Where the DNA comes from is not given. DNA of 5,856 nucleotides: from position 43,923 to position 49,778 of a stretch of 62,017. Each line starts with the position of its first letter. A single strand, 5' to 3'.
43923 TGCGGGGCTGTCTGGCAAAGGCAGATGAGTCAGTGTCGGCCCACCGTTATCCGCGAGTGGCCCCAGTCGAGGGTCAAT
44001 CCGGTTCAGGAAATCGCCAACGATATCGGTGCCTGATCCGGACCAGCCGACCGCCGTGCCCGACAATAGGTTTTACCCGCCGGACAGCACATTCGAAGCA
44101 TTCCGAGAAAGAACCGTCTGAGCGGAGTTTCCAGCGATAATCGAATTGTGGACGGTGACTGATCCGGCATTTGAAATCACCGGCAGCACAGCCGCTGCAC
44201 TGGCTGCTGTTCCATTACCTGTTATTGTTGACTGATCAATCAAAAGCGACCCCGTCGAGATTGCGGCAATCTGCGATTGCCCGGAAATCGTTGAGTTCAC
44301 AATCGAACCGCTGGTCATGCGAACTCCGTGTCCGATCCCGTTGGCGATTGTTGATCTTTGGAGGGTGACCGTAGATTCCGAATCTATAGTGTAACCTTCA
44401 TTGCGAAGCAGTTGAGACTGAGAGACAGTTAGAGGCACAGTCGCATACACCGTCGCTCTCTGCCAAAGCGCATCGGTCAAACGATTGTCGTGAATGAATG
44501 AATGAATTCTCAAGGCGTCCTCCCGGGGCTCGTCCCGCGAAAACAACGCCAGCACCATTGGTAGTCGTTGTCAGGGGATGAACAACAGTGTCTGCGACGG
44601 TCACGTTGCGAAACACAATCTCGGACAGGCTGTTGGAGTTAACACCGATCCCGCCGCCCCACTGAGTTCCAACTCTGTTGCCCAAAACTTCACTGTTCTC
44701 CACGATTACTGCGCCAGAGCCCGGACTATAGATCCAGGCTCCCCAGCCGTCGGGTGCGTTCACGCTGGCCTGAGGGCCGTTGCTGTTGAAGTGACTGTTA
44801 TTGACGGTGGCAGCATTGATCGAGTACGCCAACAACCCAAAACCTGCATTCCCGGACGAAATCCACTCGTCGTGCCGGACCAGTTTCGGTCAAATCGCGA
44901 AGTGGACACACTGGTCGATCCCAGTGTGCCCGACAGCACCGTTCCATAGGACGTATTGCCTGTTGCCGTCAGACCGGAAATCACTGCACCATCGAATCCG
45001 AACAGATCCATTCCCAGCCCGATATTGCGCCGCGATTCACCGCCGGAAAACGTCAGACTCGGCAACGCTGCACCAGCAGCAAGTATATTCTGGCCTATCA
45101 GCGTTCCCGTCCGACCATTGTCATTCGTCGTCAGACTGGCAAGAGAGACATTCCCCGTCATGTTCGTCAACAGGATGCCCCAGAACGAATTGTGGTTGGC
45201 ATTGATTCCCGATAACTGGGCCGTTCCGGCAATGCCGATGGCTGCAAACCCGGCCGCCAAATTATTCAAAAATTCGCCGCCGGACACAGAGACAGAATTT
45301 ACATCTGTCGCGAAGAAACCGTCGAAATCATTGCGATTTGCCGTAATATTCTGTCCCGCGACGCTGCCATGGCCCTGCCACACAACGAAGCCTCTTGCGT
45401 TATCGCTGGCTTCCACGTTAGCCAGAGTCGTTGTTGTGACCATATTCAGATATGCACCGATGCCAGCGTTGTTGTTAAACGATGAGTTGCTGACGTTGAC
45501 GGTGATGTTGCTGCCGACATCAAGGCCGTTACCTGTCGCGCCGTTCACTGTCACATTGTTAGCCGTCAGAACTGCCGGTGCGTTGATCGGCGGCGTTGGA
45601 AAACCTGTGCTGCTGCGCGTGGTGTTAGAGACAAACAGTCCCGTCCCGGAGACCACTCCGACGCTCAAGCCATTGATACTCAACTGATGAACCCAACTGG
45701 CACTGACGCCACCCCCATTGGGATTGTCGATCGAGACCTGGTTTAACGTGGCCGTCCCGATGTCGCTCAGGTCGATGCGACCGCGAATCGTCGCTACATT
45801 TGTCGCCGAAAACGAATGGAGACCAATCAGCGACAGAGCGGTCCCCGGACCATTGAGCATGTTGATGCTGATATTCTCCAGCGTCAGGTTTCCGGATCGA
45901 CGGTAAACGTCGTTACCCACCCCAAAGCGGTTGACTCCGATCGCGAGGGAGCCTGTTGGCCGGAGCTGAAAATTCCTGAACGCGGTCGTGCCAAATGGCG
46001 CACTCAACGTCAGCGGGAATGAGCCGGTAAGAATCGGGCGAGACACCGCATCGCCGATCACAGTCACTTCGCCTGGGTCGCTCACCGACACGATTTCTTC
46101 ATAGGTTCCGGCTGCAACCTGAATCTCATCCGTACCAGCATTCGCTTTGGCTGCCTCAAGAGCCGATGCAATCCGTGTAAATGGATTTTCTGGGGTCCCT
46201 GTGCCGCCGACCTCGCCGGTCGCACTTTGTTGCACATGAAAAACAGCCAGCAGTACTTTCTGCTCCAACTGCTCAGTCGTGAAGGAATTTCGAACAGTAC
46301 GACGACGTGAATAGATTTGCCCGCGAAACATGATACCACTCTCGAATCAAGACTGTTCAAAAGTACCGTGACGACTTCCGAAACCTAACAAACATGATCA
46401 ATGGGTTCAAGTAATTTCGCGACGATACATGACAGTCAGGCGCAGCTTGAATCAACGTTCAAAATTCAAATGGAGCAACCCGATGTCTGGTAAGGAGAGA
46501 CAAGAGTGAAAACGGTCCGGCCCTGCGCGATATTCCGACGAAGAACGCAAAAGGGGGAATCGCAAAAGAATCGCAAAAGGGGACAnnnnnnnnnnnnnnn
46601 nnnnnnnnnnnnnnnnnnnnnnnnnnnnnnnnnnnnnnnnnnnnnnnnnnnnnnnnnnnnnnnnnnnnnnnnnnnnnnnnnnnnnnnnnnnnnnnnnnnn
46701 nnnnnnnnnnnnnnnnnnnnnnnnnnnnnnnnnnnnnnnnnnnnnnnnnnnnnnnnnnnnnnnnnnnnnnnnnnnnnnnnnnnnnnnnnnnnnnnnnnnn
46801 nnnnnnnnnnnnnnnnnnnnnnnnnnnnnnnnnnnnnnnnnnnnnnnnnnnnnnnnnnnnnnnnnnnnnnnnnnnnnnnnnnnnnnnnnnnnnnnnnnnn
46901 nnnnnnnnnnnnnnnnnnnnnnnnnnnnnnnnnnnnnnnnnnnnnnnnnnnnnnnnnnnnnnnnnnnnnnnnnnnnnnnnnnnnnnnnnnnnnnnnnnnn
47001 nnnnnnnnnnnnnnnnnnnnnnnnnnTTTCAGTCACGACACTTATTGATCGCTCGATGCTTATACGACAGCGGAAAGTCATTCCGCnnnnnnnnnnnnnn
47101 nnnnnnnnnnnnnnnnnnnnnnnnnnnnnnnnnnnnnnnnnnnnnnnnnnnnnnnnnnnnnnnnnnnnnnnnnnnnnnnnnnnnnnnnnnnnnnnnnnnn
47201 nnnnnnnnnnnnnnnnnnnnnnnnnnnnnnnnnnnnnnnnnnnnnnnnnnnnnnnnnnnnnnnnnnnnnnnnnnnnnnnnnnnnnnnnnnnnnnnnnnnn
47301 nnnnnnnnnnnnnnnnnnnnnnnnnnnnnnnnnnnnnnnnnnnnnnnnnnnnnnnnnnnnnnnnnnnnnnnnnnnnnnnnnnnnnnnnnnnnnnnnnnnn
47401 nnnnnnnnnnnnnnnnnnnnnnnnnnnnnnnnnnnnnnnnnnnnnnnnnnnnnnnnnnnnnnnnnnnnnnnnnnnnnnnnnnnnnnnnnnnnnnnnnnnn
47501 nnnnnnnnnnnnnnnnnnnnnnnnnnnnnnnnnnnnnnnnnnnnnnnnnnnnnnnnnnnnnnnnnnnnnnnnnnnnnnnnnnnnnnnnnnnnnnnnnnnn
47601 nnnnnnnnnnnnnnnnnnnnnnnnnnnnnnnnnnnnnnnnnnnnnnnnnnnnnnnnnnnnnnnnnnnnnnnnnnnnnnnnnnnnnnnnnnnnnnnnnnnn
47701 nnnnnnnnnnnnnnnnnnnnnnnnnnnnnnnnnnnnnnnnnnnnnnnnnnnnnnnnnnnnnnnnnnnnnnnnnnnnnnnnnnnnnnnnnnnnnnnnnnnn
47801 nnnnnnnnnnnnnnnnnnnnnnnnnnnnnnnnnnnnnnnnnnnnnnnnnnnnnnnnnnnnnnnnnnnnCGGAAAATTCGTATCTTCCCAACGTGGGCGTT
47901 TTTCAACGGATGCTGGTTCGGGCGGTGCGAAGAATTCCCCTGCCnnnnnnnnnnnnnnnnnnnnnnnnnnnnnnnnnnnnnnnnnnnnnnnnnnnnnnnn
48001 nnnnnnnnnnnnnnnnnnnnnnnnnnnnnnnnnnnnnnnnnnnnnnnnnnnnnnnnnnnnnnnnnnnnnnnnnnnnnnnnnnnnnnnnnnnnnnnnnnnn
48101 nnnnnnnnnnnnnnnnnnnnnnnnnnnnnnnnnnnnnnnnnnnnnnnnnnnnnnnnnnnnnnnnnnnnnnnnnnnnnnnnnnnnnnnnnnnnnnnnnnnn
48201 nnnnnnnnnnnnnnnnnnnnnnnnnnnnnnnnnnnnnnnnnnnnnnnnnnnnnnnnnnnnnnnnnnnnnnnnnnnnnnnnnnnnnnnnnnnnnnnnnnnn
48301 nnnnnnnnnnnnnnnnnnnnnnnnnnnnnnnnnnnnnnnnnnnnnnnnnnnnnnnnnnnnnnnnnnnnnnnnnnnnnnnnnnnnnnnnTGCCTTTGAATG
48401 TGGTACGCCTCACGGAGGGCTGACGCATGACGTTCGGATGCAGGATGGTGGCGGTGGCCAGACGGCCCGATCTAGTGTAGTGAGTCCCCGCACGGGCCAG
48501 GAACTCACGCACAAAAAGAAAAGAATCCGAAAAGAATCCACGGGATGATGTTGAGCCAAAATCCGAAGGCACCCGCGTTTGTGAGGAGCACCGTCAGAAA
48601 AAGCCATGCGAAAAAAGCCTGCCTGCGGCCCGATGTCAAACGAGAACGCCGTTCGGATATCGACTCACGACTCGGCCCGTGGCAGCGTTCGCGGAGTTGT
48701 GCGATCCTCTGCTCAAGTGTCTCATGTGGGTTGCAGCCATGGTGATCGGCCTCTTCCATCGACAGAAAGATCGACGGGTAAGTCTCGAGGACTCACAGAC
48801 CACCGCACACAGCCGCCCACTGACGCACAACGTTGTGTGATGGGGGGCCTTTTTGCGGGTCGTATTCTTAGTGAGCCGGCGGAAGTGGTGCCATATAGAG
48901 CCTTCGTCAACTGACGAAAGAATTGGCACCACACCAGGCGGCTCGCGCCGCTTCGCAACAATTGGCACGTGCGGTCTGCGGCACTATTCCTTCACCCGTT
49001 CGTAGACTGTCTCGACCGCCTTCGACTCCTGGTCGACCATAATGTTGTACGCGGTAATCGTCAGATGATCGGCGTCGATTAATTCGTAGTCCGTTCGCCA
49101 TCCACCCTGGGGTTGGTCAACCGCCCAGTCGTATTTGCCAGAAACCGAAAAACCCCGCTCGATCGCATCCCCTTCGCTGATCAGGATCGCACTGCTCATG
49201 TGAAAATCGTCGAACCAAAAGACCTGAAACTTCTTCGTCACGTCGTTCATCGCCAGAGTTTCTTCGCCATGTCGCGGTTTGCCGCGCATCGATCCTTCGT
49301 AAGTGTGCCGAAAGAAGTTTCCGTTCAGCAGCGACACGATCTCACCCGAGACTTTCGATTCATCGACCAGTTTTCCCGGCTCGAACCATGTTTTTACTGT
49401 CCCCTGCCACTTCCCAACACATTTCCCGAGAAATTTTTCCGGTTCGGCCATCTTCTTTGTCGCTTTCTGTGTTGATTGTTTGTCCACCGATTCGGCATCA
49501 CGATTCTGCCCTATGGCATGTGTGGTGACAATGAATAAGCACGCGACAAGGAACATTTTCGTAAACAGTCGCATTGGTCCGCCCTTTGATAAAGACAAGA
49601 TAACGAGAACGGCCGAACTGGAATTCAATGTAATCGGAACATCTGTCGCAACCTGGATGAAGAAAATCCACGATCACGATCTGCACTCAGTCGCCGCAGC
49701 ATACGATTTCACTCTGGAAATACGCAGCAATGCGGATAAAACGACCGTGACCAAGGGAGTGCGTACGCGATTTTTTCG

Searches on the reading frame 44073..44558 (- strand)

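Call 6: search_protein_families(library=pfam, proteins=[window:44073-44558:-], max_evalue=0.001)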
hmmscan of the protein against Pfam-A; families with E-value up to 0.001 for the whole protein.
window:44073-44558:- (161 aa): 1 family
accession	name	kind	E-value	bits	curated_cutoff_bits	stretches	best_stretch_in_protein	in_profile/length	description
PF13229.12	Beta_helix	-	1e-08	35.4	25.9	2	54-157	24-127/158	Right handed beta helix region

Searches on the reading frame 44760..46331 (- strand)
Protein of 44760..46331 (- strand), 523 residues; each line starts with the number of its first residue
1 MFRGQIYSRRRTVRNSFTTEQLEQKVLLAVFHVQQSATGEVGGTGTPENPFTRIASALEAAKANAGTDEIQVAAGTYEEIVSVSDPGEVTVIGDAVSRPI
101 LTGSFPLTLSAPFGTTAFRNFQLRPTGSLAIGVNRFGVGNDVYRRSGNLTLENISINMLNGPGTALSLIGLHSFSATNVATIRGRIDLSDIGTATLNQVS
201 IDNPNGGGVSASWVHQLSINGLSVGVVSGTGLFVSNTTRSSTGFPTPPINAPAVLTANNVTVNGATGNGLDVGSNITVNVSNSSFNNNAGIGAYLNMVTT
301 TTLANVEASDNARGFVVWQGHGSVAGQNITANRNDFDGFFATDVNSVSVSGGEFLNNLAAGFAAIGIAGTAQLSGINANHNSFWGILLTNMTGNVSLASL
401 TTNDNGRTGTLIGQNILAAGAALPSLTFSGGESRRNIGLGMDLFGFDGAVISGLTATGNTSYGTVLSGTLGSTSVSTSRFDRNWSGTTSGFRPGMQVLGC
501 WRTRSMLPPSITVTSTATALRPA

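Call 6: search_protein_families(library=pfam, proteins=[window:44760-46331:-], max_evalue=0.001)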
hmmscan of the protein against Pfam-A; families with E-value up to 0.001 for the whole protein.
window:44760-46331:- (523 aa): 1 family
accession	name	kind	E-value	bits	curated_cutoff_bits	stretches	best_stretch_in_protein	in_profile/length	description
PF13229.12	Beta_helix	-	3.9e-05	23.8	25.9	1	254-396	10-152/158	Right handed beta helix region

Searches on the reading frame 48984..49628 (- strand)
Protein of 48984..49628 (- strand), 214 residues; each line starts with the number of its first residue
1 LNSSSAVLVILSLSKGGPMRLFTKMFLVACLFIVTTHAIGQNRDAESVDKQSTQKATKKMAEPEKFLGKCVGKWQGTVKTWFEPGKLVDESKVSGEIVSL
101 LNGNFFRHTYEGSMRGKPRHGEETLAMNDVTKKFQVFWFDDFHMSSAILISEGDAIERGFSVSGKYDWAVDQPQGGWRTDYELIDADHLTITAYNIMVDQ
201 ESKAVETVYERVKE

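Call 33: search_protein_families(library=pfam, proteins=[window:48984-49628:-], max_evalue=0.001)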
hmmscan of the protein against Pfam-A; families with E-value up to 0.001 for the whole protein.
window:48984-49628:- (214 aa): 1 family
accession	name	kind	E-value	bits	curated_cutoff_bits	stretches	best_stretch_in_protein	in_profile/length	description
PF07617.17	DUF1579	-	2.8e-29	102.4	25.2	1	63-211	5-155/155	Protein of unknown function (DUF1579)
